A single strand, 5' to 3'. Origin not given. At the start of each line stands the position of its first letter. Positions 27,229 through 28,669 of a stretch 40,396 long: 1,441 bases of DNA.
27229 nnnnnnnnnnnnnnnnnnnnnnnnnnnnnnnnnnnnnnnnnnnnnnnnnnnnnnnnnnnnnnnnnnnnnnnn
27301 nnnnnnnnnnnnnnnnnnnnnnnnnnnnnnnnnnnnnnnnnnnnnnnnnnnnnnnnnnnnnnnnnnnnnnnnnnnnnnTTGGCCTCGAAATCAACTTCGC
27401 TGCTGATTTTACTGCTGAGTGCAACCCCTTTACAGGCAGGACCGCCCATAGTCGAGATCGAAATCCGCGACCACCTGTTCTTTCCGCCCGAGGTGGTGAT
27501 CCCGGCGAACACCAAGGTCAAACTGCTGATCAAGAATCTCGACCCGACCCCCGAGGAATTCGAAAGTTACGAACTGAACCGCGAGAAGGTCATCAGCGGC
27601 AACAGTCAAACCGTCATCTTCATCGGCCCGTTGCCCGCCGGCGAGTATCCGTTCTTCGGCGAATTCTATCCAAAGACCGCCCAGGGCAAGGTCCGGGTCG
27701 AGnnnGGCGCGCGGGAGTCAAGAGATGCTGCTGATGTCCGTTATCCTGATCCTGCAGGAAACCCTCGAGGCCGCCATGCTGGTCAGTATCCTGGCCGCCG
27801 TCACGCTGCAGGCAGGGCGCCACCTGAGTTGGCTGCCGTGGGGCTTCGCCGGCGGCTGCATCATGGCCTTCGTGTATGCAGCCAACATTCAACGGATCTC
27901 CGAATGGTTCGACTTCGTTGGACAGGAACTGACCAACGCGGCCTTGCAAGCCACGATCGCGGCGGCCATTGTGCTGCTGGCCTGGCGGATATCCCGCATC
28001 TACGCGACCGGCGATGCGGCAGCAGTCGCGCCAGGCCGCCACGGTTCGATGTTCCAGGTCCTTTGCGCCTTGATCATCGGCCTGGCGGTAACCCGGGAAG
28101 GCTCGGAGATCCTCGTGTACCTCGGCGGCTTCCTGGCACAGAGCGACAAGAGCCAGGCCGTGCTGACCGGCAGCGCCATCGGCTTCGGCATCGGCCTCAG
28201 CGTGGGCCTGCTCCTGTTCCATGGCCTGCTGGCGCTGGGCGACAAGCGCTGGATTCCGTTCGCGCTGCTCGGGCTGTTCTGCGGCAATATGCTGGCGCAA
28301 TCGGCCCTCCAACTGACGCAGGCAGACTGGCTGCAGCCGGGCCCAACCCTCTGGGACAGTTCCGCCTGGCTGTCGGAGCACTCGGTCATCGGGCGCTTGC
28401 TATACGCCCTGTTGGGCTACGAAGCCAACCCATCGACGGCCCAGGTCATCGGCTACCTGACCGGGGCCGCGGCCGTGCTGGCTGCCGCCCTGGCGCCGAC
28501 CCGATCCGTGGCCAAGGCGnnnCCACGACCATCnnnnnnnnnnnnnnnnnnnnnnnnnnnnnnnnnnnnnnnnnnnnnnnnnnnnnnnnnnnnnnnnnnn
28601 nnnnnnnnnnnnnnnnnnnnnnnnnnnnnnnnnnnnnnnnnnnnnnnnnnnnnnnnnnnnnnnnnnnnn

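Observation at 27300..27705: Histidine kinase ORF reads through, in frame, into a signal-anchored cupredoxin domain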

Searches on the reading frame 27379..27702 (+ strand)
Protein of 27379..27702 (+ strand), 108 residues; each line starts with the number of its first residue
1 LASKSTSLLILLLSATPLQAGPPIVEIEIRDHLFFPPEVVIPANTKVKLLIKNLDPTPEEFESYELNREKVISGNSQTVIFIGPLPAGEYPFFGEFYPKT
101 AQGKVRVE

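Call 3: search_protein_families(library=pfam, proteins=[window:27379-27702:+], max_evalue=0.01)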
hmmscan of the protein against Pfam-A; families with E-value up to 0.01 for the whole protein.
window:27379-27702:+ (108 aa): 1 family
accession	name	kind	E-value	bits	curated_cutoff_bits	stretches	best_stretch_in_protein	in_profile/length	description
PF13473.12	Cupredoxin_1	-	5.7e-27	94.2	27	1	8-105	6-102/104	Cupredoxin-like domain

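Call 4: search_protein_families(library=ncbifam, proteins=[window:27379-27702:+], max_evalue=0.01)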
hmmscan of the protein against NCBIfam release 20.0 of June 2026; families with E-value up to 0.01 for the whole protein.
window:27379-27702:+ (108 aa): 0 families

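Call 41: search_solved_structures(query=window:27379-27702:+, max_evalue=1, show_alignments=3)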
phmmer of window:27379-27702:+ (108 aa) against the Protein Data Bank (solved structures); distinct sequences matched with E-value up to 1: 4.
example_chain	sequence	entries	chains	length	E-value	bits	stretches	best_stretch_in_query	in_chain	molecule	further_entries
8vuk_A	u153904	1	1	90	6.8e-17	64.9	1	22-99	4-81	EfeO-type cupredoxin-like domain-containing protein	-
4hcf_A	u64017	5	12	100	8.3e-07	32.5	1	18-107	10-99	Cupredoxin 1 | Cytochrome B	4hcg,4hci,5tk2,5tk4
1iby_A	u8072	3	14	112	0.13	15.8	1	31-100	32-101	NITROSOCYANIN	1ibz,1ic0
1eik_A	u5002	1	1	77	0.72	13.4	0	28-63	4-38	RNA POLYMERASE SUBUNIT RPB5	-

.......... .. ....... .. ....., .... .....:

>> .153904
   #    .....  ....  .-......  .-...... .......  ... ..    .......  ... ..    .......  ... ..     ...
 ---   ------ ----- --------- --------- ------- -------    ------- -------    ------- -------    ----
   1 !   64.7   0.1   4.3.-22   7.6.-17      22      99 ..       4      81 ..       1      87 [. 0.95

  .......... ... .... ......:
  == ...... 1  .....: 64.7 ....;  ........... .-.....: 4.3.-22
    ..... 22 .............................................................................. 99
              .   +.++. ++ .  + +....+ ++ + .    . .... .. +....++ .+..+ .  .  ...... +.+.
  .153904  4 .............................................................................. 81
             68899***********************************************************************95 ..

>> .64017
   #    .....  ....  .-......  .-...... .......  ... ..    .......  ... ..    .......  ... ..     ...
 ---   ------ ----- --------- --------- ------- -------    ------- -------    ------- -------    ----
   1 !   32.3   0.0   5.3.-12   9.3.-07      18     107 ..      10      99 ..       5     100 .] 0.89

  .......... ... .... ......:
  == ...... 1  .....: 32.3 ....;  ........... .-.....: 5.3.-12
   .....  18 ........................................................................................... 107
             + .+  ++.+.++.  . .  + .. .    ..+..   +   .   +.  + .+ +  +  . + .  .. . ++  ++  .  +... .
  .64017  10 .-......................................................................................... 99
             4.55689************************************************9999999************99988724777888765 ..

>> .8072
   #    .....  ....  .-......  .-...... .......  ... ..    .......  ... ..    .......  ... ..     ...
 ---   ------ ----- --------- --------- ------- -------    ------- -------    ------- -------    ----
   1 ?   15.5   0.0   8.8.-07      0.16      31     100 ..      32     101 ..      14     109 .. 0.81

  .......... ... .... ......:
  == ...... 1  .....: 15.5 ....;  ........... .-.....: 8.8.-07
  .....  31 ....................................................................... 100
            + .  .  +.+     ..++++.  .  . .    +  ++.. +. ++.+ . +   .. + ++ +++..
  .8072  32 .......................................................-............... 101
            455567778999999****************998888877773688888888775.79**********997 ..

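Call 59: find_homologous_proteins(query=window:27379-27702:+, max_evalue=1e-20)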
Query window:27379-27702:+ (108 aa): 5814 proteins with E <= 1e-20 among 5924 candidates; the best 120 are listed.
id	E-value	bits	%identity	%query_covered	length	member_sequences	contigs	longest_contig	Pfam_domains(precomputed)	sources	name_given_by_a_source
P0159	5.3e-51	189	95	81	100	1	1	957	PF13473.13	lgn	-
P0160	1.3e-50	188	83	98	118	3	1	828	PF13473.13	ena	-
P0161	1.7e-50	187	88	89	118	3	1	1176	PF13473.13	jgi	-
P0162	5.1e-50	186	93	80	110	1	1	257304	PF13473.13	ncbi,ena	-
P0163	7.7e-50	185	89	85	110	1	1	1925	PF13473.13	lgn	-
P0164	8.8e-50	185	81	98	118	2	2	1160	PF13473.13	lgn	-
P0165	9.6e-50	185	81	96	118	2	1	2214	PF13473.13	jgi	-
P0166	1.1e-49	185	88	85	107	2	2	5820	PF13473.13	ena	-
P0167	1.4e-49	185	82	95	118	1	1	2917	PF13473.13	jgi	-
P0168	2.1e-49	184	90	76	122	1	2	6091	PF13473.13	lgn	-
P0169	2.2e-49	184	78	100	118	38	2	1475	PF13473.13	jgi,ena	-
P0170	2.7e-49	184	84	93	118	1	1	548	PF13473.13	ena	-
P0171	3.2e-49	183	87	79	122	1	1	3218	PF13473.13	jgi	-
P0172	3.3e-49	183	93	80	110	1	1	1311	PF13473.13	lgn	-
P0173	4.6e-49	183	90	86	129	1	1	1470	PF13473.13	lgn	-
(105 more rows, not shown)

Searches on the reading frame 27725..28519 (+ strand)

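Call 3: search_protein_families(library=pfam, proteins=[window:27725-28519:+], max_evalue=0.01)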
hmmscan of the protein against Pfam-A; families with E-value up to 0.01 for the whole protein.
window:27725-28519:+ (265 aa): 1 family
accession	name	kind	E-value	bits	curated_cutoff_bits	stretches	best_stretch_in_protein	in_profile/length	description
PF03239.20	FTR1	-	1.3e-13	51.3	25.3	1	6-255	5-270/284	Iron permease FTR1 family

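Call 4: search_protein_families(library=ncbifam, proteins=[window:27725-28519:+], max_evalue=0.01)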
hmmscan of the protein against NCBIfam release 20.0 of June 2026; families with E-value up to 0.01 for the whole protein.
window:27725-28519:+ (265 aa): 2 families
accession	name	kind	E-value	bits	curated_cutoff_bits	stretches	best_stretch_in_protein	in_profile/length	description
NF041756.1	EfeU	equivalog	4.7e-19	69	255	1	7-253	2-254/257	iron uptake transporter permease EfeU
TIGR00145.1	TIGR00145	subfamily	1.1e-10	41.7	303.8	1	5-245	7-256/282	EfeU/Ftr1 family ferrous iron transporter subunit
